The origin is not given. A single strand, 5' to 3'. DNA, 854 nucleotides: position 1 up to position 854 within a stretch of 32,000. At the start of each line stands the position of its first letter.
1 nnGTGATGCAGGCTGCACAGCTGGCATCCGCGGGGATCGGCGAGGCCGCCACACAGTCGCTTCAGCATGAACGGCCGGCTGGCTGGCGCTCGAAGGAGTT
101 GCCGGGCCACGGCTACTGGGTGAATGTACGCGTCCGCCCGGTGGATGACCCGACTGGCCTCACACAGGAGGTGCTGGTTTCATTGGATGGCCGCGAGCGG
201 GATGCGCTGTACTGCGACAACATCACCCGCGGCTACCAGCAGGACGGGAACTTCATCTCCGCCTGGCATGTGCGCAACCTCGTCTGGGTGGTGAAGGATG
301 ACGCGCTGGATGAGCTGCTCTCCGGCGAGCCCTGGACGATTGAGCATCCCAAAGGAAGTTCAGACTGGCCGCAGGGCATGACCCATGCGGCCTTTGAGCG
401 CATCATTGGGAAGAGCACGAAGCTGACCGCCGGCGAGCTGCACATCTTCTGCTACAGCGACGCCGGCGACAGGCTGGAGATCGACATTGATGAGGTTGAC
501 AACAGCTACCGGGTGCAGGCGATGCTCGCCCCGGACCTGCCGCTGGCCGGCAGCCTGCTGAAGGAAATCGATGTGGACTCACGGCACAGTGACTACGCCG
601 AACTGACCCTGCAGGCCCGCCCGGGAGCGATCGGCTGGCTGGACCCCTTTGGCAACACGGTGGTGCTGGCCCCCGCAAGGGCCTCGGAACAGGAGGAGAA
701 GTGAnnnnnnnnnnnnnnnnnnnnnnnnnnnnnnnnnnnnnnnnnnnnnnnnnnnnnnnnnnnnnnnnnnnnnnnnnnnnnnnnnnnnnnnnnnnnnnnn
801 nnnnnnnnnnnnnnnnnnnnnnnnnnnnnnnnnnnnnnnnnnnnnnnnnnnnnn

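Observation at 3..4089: Tandem array of four genes carrying five copies of an unrecognised ~200-aa secreted domain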

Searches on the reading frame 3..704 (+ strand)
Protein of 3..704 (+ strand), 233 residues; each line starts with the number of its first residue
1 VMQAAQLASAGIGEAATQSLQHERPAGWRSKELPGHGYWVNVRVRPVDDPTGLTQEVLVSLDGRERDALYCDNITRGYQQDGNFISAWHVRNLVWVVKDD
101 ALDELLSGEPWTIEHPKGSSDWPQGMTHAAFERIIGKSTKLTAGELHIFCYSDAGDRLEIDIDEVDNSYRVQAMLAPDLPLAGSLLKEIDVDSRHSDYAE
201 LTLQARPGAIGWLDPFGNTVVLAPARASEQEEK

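Call 3: search_protein_families(library=pfam, proteins=[window:3-704:+], max_evalue=1)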
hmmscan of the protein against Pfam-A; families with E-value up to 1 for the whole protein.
window:3-704:+ (233 aa): 1 family
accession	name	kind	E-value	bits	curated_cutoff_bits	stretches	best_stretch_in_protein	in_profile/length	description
PF17696.6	ALN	-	0.054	14.1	25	1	10-42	18-50/68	Another-regulin-like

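Call 4: search_protein_families(library=ncbifam, proteins=[window:3-704:+], max_evalue=1)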
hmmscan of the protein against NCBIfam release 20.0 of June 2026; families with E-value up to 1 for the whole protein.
window:3-704:+ (233 aa): 0 families

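Call 17: search_protein_families(library=phrogs, proteins=[window:3-704:+], max_evalue=1)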
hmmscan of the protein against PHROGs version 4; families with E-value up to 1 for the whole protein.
window:3-704:+ (233 aa): 1 family
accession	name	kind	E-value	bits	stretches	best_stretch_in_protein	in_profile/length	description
phrog_16340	-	unknown function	0.27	12.8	1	147-215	30-97/102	-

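Call 85: search_protein_families(library=padloc, proteins=[window:3-704:+], max_evalue=1)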
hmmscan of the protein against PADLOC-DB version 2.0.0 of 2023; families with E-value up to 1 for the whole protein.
window:3-704:+ (233 aa): 0 families
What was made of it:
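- No PADLOC hit (call 85).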
